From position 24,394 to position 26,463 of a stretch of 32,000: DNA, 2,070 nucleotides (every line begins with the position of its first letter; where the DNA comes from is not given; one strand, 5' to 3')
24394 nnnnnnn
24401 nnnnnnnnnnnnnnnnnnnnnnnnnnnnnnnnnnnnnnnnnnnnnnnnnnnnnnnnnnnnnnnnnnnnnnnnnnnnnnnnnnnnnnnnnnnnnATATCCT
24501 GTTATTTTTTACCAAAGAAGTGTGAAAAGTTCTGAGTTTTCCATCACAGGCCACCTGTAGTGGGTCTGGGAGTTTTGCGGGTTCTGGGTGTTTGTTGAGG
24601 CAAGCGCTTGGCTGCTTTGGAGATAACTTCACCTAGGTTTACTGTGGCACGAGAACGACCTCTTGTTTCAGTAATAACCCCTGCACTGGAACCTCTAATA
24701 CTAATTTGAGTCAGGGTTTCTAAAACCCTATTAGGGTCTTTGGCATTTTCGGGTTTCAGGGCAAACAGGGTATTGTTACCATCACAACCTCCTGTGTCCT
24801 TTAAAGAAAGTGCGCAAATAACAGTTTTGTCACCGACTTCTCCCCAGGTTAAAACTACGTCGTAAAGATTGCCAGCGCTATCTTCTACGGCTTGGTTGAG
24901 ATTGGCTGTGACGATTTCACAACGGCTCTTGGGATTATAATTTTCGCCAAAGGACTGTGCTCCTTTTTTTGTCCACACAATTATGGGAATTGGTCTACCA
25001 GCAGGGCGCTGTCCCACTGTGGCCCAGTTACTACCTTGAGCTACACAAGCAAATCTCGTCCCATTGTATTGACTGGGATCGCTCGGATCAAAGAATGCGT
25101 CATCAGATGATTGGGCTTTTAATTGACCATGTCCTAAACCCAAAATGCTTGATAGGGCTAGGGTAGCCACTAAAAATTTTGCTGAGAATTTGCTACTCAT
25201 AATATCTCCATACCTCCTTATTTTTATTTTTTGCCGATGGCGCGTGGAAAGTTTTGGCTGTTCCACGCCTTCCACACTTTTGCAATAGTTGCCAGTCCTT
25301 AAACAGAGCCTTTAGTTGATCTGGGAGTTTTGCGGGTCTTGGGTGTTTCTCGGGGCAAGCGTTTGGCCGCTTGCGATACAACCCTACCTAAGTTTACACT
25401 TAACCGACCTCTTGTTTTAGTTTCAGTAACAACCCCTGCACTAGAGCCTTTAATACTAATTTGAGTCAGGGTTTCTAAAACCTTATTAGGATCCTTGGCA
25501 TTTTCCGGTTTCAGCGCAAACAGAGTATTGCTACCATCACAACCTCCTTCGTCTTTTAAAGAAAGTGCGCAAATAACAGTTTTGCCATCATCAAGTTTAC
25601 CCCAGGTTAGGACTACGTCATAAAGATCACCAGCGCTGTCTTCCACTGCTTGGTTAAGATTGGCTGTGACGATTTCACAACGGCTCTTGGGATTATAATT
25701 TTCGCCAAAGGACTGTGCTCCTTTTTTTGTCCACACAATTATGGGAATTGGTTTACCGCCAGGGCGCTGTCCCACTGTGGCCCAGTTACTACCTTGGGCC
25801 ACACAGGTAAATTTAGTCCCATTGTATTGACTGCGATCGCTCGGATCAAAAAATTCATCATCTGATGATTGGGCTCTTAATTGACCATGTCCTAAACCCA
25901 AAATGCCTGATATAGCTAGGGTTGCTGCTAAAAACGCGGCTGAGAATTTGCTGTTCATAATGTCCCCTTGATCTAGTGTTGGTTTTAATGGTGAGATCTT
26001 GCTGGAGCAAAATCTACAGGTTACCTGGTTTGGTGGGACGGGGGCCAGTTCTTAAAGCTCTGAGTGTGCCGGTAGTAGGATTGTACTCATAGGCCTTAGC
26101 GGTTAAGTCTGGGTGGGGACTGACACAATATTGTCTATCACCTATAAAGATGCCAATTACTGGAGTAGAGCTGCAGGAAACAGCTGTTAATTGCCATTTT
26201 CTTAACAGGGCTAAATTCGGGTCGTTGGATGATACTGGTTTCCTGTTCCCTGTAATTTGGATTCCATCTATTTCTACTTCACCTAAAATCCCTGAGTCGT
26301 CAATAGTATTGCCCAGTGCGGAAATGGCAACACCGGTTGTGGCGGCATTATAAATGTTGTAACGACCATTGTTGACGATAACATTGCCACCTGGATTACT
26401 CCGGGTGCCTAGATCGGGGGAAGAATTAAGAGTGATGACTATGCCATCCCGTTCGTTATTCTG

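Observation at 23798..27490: Basic Pro/Thr-rich C-terminal tail ending R-P/S-T-x-G-x-L is shared by COP23 paralogs and the unrelated beta-helix protein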

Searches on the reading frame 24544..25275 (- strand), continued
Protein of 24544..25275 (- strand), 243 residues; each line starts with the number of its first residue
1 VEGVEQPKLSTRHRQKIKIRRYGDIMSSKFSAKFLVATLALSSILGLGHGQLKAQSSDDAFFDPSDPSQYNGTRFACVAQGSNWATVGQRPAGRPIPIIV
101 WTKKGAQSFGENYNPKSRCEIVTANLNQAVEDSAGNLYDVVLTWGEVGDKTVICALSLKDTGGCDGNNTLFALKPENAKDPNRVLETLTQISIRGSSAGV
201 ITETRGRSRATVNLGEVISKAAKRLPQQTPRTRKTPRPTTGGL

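Call 50: find_encoding_contigs(protein=P0294, flank=10000, max_places=1)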
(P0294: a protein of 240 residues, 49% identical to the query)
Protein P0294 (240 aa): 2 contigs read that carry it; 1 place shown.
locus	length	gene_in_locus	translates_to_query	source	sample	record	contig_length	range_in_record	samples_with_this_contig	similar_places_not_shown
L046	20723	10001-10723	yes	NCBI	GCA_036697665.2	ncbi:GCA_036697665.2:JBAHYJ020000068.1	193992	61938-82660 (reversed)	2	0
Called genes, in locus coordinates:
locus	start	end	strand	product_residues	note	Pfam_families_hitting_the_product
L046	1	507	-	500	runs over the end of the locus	PF00712:DNA_pol3_beta, PF02767:DNA_pol3_beta_2, PF02768:DNA_pol3_beta_3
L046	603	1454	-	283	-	PF19247:DUF5895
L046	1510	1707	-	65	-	-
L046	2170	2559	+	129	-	PF13384:HTH_23 (weak), PF13518:HTH_28 (faint), PF13551:HTH_29 (weak), PF13565:HTH_32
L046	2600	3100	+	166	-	PF13358:DDE_3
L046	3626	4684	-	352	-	-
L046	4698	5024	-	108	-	-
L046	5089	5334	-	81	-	-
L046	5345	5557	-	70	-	-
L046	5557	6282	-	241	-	PF12705:PDDEXK_1 (faint)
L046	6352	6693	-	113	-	PF12844:HTH_19, PF13443:HTH_26 (weak), PF13560:HTH_31, PF01381:HTH_3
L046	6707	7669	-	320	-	PF09250:Prim-Pol, PF08707:PriCT_2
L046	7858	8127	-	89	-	-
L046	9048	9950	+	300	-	-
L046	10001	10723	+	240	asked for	PF14218:COP23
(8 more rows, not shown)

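Call 51: list_cluster_members(proteins=[P0123, P0124, P0131, P0139, P0147, P0153, P0144, P0166, P0172, P0186])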
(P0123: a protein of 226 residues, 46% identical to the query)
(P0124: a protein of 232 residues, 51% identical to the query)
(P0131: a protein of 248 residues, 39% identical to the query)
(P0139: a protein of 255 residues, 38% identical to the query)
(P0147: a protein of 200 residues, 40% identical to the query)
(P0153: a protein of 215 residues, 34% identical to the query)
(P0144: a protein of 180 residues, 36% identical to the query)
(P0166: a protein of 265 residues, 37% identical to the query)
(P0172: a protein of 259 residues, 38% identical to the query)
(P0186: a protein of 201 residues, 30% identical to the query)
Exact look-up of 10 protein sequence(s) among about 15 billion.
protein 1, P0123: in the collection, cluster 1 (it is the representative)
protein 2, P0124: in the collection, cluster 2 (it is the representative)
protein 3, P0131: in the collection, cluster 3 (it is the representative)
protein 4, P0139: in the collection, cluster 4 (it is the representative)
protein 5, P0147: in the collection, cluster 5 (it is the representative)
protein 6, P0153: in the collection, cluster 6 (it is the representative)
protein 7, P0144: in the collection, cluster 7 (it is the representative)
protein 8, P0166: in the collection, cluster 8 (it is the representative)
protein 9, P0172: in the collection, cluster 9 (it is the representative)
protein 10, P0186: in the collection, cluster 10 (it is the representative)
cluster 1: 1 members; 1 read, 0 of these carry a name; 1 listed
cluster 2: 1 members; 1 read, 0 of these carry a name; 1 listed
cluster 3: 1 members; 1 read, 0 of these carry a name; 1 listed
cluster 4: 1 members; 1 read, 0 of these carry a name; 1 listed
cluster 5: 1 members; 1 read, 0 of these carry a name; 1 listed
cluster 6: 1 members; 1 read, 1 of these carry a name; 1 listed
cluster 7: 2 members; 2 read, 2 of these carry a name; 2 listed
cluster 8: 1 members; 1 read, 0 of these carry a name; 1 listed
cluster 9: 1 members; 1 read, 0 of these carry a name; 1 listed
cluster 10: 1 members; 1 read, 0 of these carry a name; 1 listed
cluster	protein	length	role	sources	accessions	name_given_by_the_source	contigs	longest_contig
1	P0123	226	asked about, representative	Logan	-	-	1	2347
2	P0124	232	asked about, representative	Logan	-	-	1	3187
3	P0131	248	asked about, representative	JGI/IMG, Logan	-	-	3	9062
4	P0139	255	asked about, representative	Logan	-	-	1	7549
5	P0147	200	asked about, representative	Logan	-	-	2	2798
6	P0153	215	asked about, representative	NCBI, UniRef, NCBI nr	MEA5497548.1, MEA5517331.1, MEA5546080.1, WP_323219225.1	COP23 domain-containing protein [Limnoraphis robusta] | COP23 domain-containing protein n=1 Tax=Limnoraphis robusta CCNP1315 TaxID=3110306 ...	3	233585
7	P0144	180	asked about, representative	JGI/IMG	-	hypothetical protein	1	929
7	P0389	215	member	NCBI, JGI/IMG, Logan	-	hypothetical protein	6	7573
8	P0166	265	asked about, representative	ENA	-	-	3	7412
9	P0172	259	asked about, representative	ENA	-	-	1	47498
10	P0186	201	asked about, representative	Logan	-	-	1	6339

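Call 69: find_encoding_contigs(protein=P0319, flank=5000, max_places=2)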
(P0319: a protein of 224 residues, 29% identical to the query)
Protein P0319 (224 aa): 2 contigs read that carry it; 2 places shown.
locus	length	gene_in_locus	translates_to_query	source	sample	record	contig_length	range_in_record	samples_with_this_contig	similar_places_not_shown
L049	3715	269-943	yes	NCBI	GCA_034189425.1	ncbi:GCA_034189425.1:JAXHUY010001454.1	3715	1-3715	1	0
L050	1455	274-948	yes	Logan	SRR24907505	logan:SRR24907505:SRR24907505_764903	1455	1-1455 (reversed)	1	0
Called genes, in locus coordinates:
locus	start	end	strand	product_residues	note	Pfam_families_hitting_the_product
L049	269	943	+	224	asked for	PF14218:COP23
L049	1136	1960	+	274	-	PF00089:Trypsin (weak), PF13365:Trypsin_2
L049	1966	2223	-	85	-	-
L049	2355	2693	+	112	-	PF14574:RACo_C_ter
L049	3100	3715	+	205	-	PF00989:PAS, PF08448:PAS_4, PF13426:PAS_9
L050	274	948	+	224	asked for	PF14218:COP23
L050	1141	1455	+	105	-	?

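Call 70: find_encoding_contigs(protein=P0204, flank=5000, max_places=2)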
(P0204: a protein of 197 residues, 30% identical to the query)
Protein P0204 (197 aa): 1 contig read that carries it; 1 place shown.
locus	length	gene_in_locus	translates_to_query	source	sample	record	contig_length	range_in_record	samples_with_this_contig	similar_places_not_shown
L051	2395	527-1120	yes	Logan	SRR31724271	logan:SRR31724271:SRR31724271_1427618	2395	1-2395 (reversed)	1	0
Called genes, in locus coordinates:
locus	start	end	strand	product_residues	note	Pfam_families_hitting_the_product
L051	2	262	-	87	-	?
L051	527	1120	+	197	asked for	PF14218:COP23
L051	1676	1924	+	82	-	PF22513:FitA-like_RHH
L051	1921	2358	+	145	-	PF01850:PIN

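Call 74: search_protein_families(library=pfam, proteins=[P0157, P0173, P0194, P0234, P0251, P0256, P0219, P0238, P0245, P0259], max_evalue=0.0001)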
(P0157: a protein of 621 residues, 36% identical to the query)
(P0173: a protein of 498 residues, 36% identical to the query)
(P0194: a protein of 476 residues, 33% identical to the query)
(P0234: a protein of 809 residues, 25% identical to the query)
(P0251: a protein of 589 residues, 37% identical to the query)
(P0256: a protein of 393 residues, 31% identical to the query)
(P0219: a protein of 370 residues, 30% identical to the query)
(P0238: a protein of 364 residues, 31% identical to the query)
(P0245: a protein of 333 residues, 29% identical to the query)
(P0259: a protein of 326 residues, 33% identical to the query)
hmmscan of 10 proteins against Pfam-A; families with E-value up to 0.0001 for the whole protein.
P0157 (621 aa): 2 families
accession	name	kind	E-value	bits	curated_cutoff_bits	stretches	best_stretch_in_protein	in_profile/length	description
PF05419.17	GUN4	-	7.6e-37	127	29.2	1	430-593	2-132/141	GUN4-like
PF14218.11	COP23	-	1.3e-22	80.5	27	1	59-180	1-114/138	Circadian oscillating protein COP23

P0173 (498 aa): 4 families
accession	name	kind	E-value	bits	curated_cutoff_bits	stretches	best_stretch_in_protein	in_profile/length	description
PF07602.17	DUF1565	-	2.9e-27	96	20.3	1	91-285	17-216/257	Protein of unknown function (DUF1565)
PF14218.11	COP23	-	2.4e-23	82.9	27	1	344-481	1-133/138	Circadian oscillating protein COP23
PF13229.12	Beta_helix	-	4.7e-22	78.7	25.9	1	181-325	2-149/158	Right handed beta helix region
PF05048.19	NosD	-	3.1e-16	59.9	23.6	2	151-250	57-154/212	Periplasmic copper-binding protein (NosD)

P0194 (476 aa): 4 families
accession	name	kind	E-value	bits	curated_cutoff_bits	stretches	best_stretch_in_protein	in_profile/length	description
PF07602.17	DUF1565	-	2.2e-24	86.6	20.3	1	55-286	2-248/257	Protein of unknown function (DUF1565)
PF05048.19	NosD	-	2e-23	83.4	23.6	3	131-270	37-175/212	Periplasmic copper-binding protein (NosD)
PF14218.11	COP23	-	1.5e-22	80.3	27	1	315-456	2-135/138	Circadian oscillating protein COP23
PF13229.12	Beta_helix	-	1.8e-21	76.8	25.9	1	136-285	3-156/158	Right handed beta helix region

P0234 (809 aa): 5 families
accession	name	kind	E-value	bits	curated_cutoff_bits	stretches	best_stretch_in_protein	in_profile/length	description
PF12733.13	Cadherin-like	-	4e-15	56.5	24.2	1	335-426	5-89/89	Cadherin-like beta sandwich domain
PF00028.23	Cadherin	-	1.3e-14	54.8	28.8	0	671-728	36-92/93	Cadherin domain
PF02107.21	FlgH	-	2.6e-06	27.6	27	0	487-547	56-116/172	Flagellar L-ring protein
PF18981.6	InlK_D3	-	1.1e-05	25.8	25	0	476-524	26-75/75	Internalin K domain (D3/D4)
PF09136.16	Glucodextran_B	-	3.2e-05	24.2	27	0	355-424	12-80/83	Glucodextranase, domain B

P0251 (589 aa): 19 families
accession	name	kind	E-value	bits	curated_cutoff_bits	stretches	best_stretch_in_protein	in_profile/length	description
PF00515.34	TPR_1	-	8.2e-38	127.1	27.8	4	541-573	2-34/34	Tetratricopeptide repeat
PF07719.23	TPR_2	-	8.9e-33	110.1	27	3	438-471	1-34/34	Tetratricopeptide repeat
PF13414.12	TPR_11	-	1.3e-28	98.8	26.8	3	445-482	1-38/42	TPR repeat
PF13181.12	TPR_8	-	3.7e-26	89.4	25.7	3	441-471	4-34/34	Tetratricopeptide repeat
PF13365.12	Trypsin_2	-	4.9e-24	86.1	27.6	1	246-396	1-144/144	Trypsin-like peptidase domain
PF14218.11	COP23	-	4.7e-21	75.4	27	1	37-162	1-124/138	Circadian oscillating protein COP23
PF13431.12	TPR_17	-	6.9e-21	73.2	24.4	1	529-560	2-33/34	Tetratricopeptide repeat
PF01239.28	PPTA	-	2.8e-16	58.5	29.5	0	489-516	2-29/32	Protein prenyltransferase alpha subunit repeat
PF13432.12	TPR_16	-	3.3e-16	59.8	32.7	1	443-505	2-64/65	Tetratricopeptide repeat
PF13371.12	TPR_9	-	2.7e-15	56.6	35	1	530-583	19-72/73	Tetratricopeptide repeat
PF13428.12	TPR_14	-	3.9e-15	55.3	23.5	0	440-479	3-42/44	Tetratricopeptide repeat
PF13424.12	TPR_12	-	2.8e-11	43.9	30.1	0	445-502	10-75/77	Tetratricopeptide repeat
PF14559.12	TPR_19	-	9.8e-11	42.3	25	0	451-509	4-61/68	Tetratricopeptide repeat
PF13176.12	TPR_7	-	1.6e-09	37.5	27.9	0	549-574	8-33/36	Tetratricopeptide repeat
PF13174.12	TPR_6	-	1.7e-08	35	26.3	0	442-470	4-32/33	Tetratricopeptide repeat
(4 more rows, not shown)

P0256 (393 aa): 1 family
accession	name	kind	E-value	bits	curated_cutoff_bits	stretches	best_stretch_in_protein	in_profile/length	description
PF14218.11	COP23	-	1.2e-30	106.5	27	1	211-353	1-137/138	Circadian oscillating protein COP23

P0219 (370 aa): 1 family
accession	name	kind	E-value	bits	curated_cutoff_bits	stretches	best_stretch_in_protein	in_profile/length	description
PF14218.11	COP23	-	2.3e-55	186.6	27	2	228-362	1-138/138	Circadian oscillating protein COP23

P0238 (364 aa): 1 family
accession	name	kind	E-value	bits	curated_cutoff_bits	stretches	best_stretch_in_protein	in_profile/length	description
PF14218.11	COP23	-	4.5e-59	198.6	27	2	235-364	1-137/138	Circadian oscillating protein COP23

P0245 (333 aa): 1 family
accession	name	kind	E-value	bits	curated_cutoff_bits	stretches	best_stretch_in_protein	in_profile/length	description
PF14218.11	COP23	-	1.4e-57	193.7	27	2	188-313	1-128/138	Circadian oscillating protein COP23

P0259 (326 aa): 1 family
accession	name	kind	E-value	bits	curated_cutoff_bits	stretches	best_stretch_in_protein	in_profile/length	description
PF14218.11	COP23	-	2.1e-57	193.2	27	2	180-286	2-111/138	Circadian oscillating protein COP23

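Call 78: find_related_loci(query=A2, collection=viral_contigs, flank=10000)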
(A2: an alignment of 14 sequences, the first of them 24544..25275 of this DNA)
Query A2 (243 aa) in viral_contigs; peptide patterns used: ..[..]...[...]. (x = any residue, [..] = any of these).
18 stretches matched a pattern, but none encodes a relative of the query by tblastn (E <= 1e-3).

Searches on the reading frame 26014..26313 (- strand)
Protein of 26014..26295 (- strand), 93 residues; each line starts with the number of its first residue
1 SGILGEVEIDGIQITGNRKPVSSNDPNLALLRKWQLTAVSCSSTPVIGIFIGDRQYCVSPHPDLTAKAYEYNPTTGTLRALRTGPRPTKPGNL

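Call 30: search_protein_families(library=pfam, proteins=[window:26014-26295:-], max_evalue=1)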
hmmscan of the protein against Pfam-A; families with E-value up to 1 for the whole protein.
window:26014-26295:- (93 aa): 1 family
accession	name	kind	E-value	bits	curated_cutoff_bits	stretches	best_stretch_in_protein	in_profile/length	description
PF00048.25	IL8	-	0.023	15.3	21.3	1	27-64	13-52/60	Small cytokines (intecrine/chemokine), interleukin-8 like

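Call 58: predict_structure(alignment_id=A5)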
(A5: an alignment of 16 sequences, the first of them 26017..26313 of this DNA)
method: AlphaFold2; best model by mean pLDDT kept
length: 99 residues; sequences in the alignment: 16
mean_pLDDT: 67.2   pTM: 0.53
mean pLDDT of the five models: 67.2, 66.7, 66.7, 64.9, 61.9
residues with pLDDT >= 90: 2; 70-90: 55; 50-70: 9; < 50: 33
segments of 3 or more residues with pLDDT < 50: 1-25, 90-94, 97-99
pLDDT, mean of each block of 10 residues (from residue 1): 36 32 49 84 82 86 86 88 79 48
secondary structure, 60 per line:
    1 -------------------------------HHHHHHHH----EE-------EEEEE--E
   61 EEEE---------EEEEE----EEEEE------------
elements in order: H32-39 E53-57 E60-64 E74-78 E83-87

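Call 60: fold_search(model_id=the predicted structure, library=pdb)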
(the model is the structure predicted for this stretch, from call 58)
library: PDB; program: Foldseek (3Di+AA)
matches with E <= 10: 168; with E <= 0.001: 0
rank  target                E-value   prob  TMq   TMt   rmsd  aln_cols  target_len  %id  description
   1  8xrj_B                6.2e-01  0.33  0.29  0.03   5.0        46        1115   20  RNA polymerase II elongation complex with upstream nucleosome extracted from human nuclei (released 2025-05-07)
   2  8u9r_B                8.6e-01  0.21  0.27  0.03   3.6        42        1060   19  STRUCTURAL BASIS OF TRANSCRIPTION: RNA POLYMERASE II SUBSTRATE BINDING AND METAL COORDINATION USING A FREE-ELECTRON LA (released 2024-09-18)
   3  8qep_B                9.7e-01  0.23  0.29  0.04   5.1        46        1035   20  RNA polymerase II bound to Alu RNA right arm (released 2025-01-22)
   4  8s52_B                9.7e-01  0.23  0.29  0.03   5.0        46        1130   20  RNA polymerase II core initially transcribing complex with an ordered RNA of 10 nt (released 2024-04-17)
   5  7b0y_B                9.7e-01  0.23  0.29  0.03   5.1        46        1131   20  Structure of a transcribing RNA polymerase II-U1 snRNP complex (released 2021-01-13)
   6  8s5n_B                1.0e+00  0.23  0.29  0.03   5.0        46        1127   20  RNA polymerase II core initially transcribing complex with an ordered RNA of 12 nt (released 2024-04-10)
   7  8yfr_B                1.1e+00  0.21  0.28  0.03   5.1        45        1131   18  Cryo EM structure of Komagataella phaffii Rat1-Rai1 complex bound within the RNAPII cleft (released 2024-09-25)
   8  8ukq_B                1.4e+00  0.16  0.27  0.03   3.7        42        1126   19  RNA polymerase II elongation complex with Fapy-dG lesion in apo state (released 2024-04-24)
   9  6ted_B                1.5e+00  0.18  0.29  0.03   5.1        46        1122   20  Structure of complete, activated transcription complex Pol II-DSIF-PAF-SPT6 uncovers allosteric elongation activation  (released 2020-07-22)
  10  3k1f_B                1.5e+00  0.14  0.27  0.03   3.8        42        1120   19  Crystal structure of RNA Polymerase II in complex with TFIIB (released 2009-11-10)
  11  5j9t_I                1.6e+00  0.21  0.27  0.11   3.6        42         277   19  Crystal structure of the NuA4 core complex (released 2016-10-26)
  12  7ycx_2                1.6e+00  0.16  0.29  0.03   5.0        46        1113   20  The structure of INTAC-PEC complex (released 2023-03-15)
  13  8jh3_B                1.6e+00  0.16  0.28  0.03   5.1        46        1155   17  RNA polymerase II elongation complex containing 40 bp upstream DNA loop, stalled at SHL(-1) of the nucleosome (released 2023-11-29)
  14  9j0n_B                1.7e+00  0.15  0.28  0.03   5.2        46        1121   20  Paused elongation complex of mammalian RNA polymerase II with nucleosome (PEC2-nuc) (released 2025-02-05)
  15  2e2j_B                1.9e+00  0.11  0.28  0.03   9.8        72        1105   14  RNA polymerase II elongation complex in 5 mM Mg+2 with GMPCPP (released 2006-12-12)
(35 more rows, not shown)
